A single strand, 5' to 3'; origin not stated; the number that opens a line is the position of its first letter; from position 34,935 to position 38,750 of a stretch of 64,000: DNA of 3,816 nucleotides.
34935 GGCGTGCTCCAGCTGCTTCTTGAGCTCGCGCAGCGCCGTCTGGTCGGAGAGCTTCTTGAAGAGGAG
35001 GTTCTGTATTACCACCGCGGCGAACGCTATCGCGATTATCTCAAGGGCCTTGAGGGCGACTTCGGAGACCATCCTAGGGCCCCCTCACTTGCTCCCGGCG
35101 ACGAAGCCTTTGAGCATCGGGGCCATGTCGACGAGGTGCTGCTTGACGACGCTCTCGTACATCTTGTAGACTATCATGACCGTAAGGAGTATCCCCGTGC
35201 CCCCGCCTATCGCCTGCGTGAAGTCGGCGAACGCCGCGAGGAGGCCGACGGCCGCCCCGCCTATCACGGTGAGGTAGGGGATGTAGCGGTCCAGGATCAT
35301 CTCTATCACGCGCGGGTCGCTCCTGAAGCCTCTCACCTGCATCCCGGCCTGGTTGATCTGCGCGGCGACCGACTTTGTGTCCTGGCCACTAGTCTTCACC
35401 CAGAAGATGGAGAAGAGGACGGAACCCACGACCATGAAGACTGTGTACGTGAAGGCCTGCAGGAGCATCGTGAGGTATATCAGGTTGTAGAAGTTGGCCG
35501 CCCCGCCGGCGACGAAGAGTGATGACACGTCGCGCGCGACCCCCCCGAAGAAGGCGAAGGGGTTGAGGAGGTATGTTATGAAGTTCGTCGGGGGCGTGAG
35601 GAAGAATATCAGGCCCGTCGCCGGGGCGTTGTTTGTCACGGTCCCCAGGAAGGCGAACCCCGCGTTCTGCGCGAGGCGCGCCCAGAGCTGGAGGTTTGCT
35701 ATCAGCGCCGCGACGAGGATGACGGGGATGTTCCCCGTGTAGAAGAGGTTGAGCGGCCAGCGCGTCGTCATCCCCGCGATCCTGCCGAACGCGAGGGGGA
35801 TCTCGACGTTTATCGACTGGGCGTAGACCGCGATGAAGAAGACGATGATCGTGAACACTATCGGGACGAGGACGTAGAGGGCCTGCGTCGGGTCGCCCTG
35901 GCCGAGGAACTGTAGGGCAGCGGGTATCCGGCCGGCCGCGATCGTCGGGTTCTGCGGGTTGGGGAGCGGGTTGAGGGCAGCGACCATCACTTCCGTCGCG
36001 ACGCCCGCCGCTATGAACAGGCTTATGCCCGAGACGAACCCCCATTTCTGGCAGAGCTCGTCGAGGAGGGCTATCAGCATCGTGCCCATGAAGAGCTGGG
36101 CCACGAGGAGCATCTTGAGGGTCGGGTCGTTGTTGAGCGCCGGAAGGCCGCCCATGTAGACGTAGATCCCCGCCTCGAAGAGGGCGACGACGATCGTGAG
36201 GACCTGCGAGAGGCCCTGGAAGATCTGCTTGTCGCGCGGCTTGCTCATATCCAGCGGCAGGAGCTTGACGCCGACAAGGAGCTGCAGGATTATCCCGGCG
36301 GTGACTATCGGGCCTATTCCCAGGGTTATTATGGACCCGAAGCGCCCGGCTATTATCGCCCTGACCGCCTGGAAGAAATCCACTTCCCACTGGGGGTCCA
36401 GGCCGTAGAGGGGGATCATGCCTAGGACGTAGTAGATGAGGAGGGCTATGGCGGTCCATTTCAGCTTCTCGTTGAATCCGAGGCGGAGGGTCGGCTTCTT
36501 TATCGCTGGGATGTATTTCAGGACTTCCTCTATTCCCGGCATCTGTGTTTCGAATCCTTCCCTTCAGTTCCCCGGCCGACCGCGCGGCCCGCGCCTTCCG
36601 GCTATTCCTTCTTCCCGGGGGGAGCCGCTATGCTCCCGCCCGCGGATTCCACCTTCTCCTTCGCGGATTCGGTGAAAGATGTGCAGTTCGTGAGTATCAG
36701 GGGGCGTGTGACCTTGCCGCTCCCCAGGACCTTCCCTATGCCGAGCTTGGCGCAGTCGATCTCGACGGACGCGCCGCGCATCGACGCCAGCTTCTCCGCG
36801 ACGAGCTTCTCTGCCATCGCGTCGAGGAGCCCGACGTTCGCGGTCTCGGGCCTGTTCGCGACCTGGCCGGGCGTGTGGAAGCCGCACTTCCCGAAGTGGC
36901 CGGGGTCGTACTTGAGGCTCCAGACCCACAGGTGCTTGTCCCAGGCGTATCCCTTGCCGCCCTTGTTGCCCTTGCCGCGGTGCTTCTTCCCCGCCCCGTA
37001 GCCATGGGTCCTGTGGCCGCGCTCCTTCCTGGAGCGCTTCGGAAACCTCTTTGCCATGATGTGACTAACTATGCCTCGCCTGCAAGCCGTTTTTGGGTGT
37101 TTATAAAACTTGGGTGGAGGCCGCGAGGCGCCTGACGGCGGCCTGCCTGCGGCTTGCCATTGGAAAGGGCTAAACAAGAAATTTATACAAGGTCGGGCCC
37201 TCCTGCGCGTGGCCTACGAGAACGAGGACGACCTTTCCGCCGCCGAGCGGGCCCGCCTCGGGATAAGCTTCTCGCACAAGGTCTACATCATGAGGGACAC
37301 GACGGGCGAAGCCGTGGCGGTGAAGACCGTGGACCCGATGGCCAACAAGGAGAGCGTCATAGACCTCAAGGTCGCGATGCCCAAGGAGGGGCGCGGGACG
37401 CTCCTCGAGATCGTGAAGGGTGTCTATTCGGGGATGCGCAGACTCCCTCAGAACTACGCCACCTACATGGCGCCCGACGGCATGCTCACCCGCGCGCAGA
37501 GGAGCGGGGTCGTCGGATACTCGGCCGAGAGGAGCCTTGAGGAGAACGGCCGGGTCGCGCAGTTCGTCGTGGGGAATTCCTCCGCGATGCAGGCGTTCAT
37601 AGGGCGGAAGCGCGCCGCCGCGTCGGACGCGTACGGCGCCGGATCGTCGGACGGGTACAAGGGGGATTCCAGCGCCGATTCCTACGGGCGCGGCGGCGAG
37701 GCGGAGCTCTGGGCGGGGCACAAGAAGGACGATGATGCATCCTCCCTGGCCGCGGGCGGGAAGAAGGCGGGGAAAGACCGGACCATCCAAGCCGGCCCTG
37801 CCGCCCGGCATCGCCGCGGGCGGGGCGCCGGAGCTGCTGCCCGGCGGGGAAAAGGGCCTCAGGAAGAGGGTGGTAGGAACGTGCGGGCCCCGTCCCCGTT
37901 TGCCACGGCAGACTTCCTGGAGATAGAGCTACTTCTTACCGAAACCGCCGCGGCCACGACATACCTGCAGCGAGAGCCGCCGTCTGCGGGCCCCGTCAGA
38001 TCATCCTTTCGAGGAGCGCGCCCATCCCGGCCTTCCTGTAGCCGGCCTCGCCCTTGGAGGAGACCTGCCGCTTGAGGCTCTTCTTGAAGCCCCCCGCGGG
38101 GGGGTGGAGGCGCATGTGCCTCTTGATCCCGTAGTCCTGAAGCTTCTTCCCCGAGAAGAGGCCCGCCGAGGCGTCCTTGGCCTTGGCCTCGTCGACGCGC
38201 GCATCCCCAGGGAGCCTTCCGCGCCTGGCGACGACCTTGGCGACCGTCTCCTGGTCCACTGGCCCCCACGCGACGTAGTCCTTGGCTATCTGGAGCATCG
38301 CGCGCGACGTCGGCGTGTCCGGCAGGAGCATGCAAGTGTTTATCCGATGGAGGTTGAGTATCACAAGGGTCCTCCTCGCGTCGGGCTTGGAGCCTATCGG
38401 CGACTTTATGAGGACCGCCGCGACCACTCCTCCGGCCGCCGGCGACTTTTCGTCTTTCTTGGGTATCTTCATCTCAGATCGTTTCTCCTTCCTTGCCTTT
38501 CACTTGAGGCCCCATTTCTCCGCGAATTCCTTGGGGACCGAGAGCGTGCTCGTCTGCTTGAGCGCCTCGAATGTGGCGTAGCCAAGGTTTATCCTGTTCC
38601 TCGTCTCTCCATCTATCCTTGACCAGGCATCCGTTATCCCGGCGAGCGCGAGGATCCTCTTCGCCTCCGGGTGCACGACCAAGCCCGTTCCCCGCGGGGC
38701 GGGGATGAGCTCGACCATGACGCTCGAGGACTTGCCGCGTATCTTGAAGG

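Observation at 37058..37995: About 940-bp insertion with an opposite-strand ORF between rpl30 and rpl15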

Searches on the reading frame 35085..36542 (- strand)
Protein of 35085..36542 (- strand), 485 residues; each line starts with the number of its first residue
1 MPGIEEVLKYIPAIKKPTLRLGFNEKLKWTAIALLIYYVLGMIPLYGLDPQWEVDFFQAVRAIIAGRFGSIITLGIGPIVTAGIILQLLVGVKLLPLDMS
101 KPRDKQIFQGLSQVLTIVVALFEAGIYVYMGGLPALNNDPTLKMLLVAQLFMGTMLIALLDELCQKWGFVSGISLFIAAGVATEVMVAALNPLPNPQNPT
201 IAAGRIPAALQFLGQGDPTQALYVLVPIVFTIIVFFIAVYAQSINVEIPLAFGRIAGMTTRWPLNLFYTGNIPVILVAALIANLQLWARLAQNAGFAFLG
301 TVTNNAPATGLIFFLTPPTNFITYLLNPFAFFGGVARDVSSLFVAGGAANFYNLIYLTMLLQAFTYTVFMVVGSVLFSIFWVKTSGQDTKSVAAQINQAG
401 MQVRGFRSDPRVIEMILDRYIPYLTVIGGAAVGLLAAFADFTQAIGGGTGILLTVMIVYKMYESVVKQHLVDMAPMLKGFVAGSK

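Call 10: find_related_loci(query=window:35085-36542:-, collection=genome_contigs, flank=5000)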
Query window:35085-36542:- (485 aa) in genome_contigs; peptide patterns used: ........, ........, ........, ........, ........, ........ (x = any residue, [..] = any of these).
104 stretches matched a pattern; 16 encode a relative of the query (tblastn E <= 1e-3); 16 distinct loci.
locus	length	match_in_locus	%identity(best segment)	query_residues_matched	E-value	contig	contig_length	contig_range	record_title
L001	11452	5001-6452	80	4-482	0e+0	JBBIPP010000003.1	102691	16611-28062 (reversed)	MAG: archaeon isolate QH2F170213_bin_305 NODE_55_length_102691_cov_15.088906, whole genome shotgun sequence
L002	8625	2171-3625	78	1-482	0e+0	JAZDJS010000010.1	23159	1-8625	MAG: archaeon isolate MEGAHIT-group-0.5 k141_19400154, whole genome shotgun sequence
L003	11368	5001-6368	48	6-482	2e-136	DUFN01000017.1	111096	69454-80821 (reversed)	MAG TPA_asm: Nanoarchaeota archaeon isolate UBA10117 contig_2291, whole genome shotgun sequence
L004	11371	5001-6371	48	5-478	5e-135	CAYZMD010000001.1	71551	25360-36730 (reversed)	MAG TPA_asm: uncultured Methanosarcinales archaeon isolate binchicken_co181_12 genome assembly, contig: NODE_336_length_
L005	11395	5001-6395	46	1-478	1e-132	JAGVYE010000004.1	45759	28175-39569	Candidatus Woesearchaeota archaeon isolate RIFCSPHIGHO2_02_FULL_38_13 rifcsphigho2_02_scaffold_818, whole genome shotgun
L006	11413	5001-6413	46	1-483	6e-125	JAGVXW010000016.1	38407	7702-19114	Candidatus Woesearchaeota archaeon isolate RIFCSPLOWO2_01_FULL_53_31 rifcsplowo2_01_scaffold_4195, whole genome shotgun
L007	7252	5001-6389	47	4-478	3e-122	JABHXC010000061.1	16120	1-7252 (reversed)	MAG: Candidatus Woesearchaeota archaeon isolate SI047_bin27 k141_1107803, whole genome shotgun sequence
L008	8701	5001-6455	44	4-478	5e-122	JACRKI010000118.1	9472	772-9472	MAG: Candidatus Woesearchaeota archaeon isolate NC_groundwater_1851_Pr3_B-0.1um_39_8 SR-2_scaffold_141_2592258, whole ge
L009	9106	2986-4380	44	4-484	1e-118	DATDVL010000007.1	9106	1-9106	MAG TPA_asm: Candidatus Nanoarchaeia archaeon isolate SMAG_U8083 k141_2368416, whole genome shotgun sequence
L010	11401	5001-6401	42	4-485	8e-116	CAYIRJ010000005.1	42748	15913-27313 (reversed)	MAG TPA_asm: Candidatus Woesearchaeota archaeon isolate ERP119705_co24_373 genome assembly, contig: NODE_747_length_4274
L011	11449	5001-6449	42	1-482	8e-110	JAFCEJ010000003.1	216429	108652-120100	Candidatus Pacearchaeota archaeon isolate Meg22_1214_Bin_100 Meg22_1214_Bin_100_scaffold_202, whole genome shotgun seque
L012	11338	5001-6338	43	1-478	2e-105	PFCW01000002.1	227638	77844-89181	MAG: Candidatus Pacearchaeota archaeon CG10_big_fil_rev_8_21_14_0_10_31_59 CG10_8_21_14_0.10_scaffold_55_c, whole genome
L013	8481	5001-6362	40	1-475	3e-97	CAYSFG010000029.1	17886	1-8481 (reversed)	MAG TPA_asm: Candidatus Woesearchaeota archaeon isolate binchicken_co203_433 genome assembly, contig: k141_3109572, whol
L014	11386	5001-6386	47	1-482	7e-137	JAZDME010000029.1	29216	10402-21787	MAG: archaeon isolate MEGAHIT-group-0.636 k141_11066743, whole genome shotgun sequence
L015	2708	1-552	45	275-484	5e-47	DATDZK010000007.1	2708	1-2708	MAG TPA_asm: Candidatus Nanoarchaeia archaeon isolate SMAG_U8190 k141_2378853, whole genome shotgun sequence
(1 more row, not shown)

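Call 76: list_cluster_members(proteins=[P0001, window:35085-36542:-, window:26295-28922:-, P0005])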
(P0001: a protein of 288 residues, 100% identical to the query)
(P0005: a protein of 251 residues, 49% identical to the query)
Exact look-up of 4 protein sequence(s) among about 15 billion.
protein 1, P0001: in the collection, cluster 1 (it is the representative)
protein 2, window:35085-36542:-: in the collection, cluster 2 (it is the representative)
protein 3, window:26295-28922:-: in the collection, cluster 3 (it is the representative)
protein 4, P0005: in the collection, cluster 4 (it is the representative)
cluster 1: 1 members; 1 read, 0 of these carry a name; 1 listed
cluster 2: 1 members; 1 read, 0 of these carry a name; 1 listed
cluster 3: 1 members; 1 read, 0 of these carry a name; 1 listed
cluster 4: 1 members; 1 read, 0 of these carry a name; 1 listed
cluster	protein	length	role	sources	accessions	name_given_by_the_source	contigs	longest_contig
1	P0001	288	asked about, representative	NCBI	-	-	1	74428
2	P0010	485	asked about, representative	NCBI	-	-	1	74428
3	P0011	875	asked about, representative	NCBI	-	-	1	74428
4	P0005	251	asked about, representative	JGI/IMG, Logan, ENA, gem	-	-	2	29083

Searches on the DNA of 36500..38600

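Call 7: search_rna_families(source=window, start=36500, end=38600, threshold=evalue, max_evalue=1)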
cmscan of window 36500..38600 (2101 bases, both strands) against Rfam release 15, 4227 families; matches with E-value up to 1: 1.
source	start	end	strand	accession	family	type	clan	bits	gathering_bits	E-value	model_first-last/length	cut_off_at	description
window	38429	38476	-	RF01128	sR43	Gene; snRNA; snoRNA; CD-box;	-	16.7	45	0.38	1-56/56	no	Small nucleolar RNA sR42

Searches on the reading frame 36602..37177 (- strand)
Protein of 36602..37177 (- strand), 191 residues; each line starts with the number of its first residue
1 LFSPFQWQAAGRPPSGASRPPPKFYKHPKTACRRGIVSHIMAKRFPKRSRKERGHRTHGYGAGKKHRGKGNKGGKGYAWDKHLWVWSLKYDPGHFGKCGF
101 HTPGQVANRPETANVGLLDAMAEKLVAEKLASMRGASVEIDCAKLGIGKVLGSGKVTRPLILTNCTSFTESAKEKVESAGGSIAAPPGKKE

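Call 4: search_protein_families(library=pfam, proteins=[window:36602-37177:-], max_evalue=1)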
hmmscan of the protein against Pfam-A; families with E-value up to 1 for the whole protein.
window:36602-37177:- (191 aa): 1 family
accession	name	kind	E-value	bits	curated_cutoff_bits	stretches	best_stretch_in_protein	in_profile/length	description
PF00828.25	Ribosomal_L27A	-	1.7e-11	44.8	21.5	1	114-183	3-71/72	Ribosomal proteins 50S-L15, 50S-L18e, 60S-L27A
